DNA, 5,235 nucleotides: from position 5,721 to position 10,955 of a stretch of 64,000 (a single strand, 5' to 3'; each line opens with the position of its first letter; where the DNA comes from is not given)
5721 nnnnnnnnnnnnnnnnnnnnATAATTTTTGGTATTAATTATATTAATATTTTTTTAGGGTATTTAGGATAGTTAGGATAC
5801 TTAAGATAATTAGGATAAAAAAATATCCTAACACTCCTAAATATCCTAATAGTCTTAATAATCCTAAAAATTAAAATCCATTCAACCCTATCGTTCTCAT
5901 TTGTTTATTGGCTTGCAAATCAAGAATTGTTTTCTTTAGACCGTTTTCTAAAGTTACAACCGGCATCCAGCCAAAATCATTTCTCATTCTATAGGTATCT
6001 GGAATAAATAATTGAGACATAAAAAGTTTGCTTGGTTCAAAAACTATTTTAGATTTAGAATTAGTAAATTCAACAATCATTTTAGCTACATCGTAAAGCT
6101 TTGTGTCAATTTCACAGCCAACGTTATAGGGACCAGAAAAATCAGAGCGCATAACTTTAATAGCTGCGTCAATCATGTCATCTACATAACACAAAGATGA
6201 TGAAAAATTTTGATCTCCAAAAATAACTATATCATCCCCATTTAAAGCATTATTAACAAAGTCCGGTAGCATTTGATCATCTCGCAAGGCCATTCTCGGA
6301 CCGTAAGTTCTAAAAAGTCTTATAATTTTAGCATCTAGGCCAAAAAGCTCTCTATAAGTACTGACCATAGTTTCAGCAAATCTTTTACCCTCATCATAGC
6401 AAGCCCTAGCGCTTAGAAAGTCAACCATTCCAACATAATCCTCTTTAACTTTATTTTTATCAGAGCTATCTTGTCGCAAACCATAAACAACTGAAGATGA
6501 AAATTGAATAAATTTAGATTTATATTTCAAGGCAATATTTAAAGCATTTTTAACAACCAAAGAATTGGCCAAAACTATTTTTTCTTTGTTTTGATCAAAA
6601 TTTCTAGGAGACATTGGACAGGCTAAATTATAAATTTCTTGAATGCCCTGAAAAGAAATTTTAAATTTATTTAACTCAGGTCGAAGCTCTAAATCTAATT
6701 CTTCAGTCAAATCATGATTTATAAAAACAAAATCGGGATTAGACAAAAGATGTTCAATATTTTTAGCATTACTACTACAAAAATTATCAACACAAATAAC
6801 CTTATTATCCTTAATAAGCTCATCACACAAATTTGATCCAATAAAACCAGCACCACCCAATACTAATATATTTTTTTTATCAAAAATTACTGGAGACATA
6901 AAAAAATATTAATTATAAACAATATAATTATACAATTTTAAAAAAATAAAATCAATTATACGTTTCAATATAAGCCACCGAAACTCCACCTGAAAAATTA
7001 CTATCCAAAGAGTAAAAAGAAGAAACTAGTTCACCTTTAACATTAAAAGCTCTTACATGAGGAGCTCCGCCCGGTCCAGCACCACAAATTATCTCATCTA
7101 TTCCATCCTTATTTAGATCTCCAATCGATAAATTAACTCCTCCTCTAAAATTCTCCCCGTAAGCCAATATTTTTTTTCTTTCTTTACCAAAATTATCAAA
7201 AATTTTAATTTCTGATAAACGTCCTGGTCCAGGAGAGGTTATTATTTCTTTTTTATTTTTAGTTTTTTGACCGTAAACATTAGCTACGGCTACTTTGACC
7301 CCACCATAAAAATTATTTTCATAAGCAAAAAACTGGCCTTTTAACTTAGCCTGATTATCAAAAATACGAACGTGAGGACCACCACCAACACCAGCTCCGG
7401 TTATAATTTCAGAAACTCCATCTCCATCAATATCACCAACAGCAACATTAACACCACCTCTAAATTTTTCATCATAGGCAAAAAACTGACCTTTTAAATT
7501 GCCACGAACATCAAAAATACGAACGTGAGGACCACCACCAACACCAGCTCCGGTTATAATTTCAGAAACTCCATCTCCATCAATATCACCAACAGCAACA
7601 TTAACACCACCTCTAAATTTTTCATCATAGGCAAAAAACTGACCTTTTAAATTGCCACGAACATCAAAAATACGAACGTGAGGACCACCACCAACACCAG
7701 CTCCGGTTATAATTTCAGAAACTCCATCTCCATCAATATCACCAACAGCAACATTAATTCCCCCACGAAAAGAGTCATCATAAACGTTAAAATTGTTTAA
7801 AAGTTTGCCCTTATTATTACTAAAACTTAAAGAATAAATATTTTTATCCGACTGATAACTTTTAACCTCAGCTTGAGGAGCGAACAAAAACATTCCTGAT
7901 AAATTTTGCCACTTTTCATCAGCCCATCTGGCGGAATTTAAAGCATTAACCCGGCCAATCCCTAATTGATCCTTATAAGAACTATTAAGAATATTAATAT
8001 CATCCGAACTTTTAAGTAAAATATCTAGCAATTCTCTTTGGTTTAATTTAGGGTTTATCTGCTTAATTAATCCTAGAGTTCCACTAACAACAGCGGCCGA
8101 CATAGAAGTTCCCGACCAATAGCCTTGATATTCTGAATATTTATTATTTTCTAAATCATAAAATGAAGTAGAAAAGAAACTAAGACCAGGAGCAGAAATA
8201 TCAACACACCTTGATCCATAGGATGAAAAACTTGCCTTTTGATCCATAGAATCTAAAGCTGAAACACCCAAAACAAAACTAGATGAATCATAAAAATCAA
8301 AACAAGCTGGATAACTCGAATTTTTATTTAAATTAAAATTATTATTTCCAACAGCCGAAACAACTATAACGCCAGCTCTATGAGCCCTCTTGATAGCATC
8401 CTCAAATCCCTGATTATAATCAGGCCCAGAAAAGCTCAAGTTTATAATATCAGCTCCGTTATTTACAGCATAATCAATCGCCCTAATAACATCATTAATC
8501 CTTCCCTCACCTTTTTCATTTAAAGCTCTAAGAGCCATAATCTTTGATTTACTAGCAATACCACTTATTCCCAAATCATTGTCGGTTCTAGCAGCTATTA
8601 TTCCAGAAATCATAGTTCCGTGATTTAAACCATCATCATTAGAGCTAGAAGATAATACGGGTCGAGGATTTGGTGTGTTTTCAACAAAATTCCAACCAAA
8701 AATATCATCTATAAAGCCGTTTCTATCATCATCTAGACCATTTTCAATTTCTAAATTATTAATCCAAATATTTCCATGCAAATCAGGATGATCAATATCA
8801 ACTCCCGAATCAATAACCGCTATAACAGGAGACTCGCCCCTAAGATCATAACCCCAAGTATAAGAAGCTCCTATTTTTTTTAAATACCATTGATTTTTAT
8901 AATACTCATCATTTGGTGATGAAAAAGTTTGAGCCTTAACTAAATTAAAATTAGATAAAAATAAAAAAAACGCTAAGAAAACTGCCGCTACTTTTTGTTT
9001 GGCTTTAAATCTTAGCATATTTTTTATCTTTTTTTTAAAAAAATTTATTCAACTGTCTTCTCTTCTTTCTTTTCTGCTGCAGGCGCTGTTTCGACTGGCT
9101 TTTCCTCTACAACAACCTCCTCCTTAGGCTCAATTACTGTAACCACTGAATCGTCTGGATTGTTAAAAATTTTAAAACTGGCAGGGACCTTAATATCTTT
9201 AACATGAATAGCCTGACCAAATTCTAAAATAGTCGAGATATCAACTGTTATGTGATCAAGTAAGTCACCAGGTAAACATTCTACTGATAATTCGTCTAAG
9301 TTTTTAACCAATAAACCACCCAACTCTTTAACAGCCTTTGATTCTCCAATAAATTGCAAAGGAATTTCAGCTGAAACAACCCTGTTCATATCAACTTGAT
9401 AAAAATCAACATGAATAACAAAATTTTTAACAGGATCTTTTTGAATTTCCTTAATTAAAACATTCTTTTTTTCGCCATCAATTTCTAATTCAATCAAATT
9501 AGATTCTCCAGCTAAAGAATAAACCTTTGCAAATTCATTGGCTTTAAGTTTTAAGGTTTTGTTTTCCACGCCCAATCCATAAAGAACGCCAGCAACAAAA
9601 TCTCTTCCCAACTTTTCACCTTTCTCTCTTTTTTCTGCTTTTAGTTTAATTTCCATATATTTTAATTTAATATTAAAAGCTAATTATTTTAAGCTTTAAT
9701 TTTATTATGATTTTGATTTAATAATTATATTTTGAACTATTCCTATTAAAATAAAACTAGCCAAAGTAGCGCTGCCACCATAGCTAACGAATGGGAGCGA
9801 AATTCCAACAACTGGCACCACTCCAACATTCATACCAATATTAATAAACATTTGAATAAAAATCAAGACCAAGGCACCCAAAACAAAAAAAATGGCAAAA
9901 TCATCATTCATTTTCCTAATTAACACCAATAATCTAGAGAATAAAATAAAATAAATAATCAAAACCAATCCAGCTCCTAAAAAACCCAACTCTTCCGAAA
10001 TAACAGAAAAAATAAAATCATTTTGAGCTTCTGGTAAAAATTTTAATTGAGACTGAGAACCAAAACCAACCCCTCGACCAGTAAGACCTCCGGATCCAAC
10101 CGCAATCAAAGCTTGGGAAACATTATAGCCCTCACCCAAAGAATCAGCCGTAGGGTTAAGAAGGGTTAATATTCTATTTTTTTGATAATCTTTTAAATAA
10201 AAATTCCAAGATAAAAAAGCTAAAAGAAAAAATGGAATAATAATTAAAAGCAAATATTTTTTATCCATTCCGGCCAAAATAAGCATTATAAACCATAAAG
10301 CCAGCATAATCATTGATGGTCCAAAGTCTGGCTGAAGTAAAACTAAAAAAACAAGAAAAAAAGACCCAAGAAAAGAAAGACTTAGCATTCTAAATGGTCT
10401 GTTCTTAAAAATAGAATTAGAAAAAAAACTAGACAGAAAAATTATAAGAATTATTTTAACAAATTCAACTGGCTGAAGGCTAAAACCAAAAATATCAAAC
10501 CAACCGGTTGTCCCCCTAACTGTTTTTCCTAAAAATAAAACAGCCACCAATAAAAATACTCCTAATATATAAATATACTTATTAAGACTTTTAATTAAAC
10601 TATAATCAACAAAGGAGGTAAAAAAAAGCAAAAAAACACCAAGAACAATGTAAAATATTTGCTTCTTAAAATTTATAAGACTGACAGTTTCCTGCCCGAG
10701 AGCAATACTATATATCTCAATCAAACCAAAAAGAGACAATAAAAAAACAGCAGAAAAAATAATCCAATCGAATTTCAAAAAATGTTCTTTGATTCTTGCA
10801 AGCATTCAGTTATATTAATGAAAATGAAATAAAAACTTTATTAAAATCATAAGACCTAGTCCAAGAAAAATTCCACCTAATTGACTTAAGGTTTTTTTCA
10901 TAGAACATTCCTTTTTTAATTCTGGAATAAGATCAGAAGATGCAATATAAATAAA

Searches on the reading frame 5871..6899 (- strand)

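Call 32: search_protein_families(library=pfam, proteins=[window:5871-6899:-], max_evalue=0.001)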
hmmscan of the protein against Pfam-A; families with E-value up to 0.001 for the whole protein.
window:5871-6899:- (342 aa): 5 families
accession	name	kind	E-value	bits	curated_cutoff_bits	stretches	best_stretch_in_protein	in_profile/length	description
PF01370.27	Epimerase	-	9.3e-39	133.7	20.9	1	11-261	1-240/240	NAD dependent epimerase/dehydratase family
PF16363.11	GDP_Man_Dehyd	-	3.1e-32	112.8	27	1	12-324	1-332/332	GDP-mannose 4,6 dehydratase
PF01073.25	3Beta_HSD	-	3.5e-08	33.2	22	1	12-247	1-226/280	3-beta hydroxysteroid dehydrogenase/isomerase family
PF07993.18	NAD_binding_4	-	1.7e-07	31.1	20.1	1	79-195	82-204/258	Male sterility protein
PF04321.23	RmlD_sub_bind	-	3.3e-05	23.5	27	1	10-284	2-236/287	RmlD substrate binding domain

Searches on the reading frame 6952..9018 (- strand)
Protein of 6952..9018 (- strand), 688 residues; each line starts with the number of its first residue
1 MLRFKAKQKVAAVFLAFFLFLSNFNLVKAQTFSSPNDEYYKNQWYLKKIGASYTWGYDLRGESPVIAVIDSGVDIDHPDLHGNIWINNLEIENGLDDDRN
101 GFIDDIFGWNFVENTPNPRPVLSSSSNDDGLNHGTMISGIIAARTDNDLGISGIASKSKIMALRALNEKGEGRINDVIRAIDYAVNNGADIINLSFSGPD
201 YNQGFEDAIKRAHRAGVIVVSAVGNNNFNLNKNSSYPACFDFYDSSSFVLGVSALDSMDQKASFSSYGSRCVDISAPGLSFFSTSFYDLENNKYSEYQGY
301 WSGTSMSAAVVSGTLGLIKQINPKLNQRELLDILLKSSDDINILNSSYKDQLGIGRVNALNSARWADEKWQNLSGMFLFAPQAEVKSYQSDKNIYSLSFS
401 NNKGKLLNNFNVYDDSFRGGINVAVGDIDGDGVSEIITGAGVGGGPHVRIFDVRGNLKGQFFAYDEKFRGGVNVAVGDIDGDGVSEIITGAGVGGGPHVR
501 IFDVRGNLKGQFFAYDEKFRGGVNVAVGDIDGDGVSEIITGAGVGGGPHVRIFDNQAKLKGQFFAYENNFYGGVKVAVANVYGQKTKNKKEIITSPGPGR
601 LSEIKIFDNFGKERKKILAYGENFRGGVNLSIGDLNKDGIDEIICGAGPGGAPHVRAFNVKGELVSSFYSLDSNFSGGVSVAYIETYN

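Call 32: search_protein_families(library=pfam, proteins=[window:6952-9018:-], max_evalue=0.001)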
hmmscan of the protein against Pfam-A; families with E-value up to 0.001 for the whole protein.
window:6952-9018:- (688 aa): 4 families
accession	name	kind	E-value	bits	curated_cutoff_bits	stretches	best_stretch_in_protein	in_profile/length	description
PF00082.27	Peptidase_S8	-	9.6e-51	173.2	21.8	1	61-341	1-276/288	Subtilase family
PF01839.29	FG-GAP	-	5.3e-17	61.7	22.1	3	420-443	2-25/37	FG-GAP repeat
PF13517.12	FG-GAP_3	-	1e-12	48.9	26.9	0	400-437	23-60/61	FG-GAP-like repeat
PF21348.3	RGL11_C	-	1.3e-05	24.7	27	0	624-647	232-255/490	Rhamnogalacturonan lyase family 11, C-terminal domain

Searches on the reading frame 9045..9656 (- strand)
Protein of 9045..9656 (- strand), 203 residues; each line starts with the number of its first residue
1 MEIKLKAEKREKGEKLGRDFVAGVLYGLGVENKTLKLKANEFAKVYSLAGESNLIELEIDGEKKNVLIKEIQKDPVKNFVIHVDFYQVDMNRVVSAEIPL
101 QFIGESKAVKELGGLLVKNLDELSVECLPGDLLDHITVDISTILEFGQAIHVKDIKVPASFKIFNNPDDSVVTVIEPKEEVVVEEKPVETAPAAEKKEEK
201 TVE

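Call 32: search_protein_families(library=pfam, proteins=[window:9045-9656:-], max_evalue=0.001)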
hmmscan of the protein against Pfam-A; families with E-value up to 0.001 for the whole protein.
window:9045-9656:- (203 aa): 2 families
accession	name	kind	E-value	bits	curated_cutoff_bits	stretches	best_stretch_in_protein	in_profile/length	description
PF14693.11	Ribosomal_TL5_C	-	5.4e-24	84.8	27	1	94-178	2-84/84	Ribosomal protein TL5, C-terminal domain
PF01386.24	Ribosomal_L25p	-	4.3e-17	62.8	23.6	1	5-85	1-82/82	Ribosomal L25p family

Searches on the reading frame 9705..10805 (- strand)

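Call 32: search_protein_families(library=pfam, proteins=[window:9705-10805:-], max_evalue=0.001)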
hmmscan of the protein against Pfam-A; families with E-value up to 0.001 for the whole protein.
window:9705-10805:- (366 aa): 1 family
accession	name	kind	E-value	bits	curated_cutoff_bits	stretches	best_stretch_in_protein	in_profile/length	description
PF01098.24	FTSW_RODA_SPOVE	-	5.6e-92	308.9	26.4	1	15-364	3-354/356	Cell cycle protein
